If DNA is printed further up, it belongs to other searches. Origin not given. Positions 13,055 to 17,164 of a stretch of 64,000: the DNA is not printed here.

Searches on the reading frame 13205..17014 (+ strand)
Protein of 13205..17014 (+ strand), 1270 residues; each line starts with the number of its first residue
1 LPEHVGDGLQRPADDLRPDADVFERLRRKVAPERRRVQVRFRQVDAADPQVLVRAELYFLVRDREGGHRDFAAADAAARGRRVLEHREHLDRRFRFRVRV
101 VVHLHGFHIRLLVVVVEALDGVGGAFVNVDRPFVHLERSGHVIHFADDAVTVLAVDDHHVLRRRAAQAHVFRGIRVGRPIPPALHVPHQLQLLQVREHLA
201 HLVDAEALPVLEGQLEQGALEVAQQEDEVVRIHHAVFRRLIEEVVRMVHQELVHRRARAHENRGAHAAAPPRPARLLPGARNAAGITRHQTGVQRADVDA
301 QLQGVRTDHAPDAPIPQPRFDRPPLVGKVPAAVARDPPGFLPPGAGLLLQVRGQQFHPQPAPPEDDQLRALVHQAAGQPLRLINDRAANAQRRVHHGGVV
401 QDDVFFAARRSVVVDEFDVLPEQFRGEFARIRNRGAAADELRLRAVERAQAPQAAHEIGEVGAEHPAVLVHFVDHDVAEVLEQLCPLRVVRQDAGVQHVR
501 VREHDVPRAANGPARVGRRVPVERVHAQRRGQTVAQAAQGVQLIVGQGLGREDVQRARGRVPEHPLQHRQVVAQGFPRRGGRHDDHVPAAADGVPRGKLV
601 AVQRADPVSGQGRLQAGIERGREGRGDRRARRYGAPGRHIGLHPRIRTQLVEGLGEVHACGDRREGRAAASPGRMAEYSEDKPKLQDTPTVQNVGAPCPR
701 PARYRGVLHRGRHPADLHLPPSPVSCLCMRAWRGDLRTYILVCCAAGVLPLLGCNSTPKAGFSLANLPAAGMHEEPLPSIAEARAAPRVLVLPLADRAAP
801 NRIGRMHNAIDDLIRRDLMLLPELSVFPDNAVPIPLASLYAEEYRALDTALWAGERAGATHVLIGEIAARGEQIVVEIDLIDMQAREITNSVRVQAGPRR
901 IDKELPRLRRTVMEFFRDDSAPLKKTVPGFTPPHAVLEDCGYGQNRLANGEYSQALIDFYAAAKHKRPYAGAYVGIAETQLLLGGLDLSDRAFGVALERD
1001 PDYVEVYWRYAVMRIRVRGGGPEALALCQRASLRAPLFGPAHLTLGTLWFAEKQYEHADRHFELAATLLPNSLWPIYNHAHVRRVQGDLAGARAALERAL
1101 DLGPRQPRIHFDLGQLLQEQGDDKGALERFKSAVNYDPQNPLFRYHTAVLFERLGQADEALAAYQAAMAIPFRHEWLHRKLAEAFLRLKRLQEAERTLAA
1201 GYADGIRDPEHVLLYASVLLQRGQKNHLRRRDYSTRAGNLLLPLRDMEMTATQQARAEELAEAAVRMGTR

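Call 69: search_protein_families(library=pfam, proteins=[window:13205-17014:+], max_evalue=0.00001)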
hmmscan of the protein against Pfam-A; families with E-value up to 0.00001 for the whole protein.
window:13205-17014:+ (1270 aa): 8 families
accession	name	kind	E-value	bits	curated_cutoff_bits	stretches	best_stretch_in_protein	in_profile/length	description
PF14559.12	TPR_19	-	7.8e-16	58.6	25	1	1086-1143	4-61/68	Tetratricopeptide repeat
PF13414.12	TPR_11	-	2.5e-15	56.3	26.8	1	1084-1121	5-42/42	TPR repeat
PF07719.23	TPR_2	-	1.5e-11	43.9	27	0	1108-1140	2-34/34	Tetratricopeptide repeat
PF13432.12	TPR_16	-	3.5e-09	37.4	32.7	1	1077-1133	1-57/65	Tetratricopeptide repeat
PF13431.12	TPR_17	-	7.6e-09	35.6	24.4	0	1130-1161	2-33/34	Tetratricopeptide repeat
PF13424.12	TPR_12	-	2.1e-08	34.7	30.1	0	1077-1135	6-73/77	Tetratricopeptide repeat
PF13429.12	TPR_15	-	2e-06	27.9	26.2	1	1101-1226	143-265/280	Tetratricopeptide repeat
PF13181.12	TPR_8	-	3.8e-06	27.1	25.7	0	1108-1140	2-34/34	Tetratricopeptide repeat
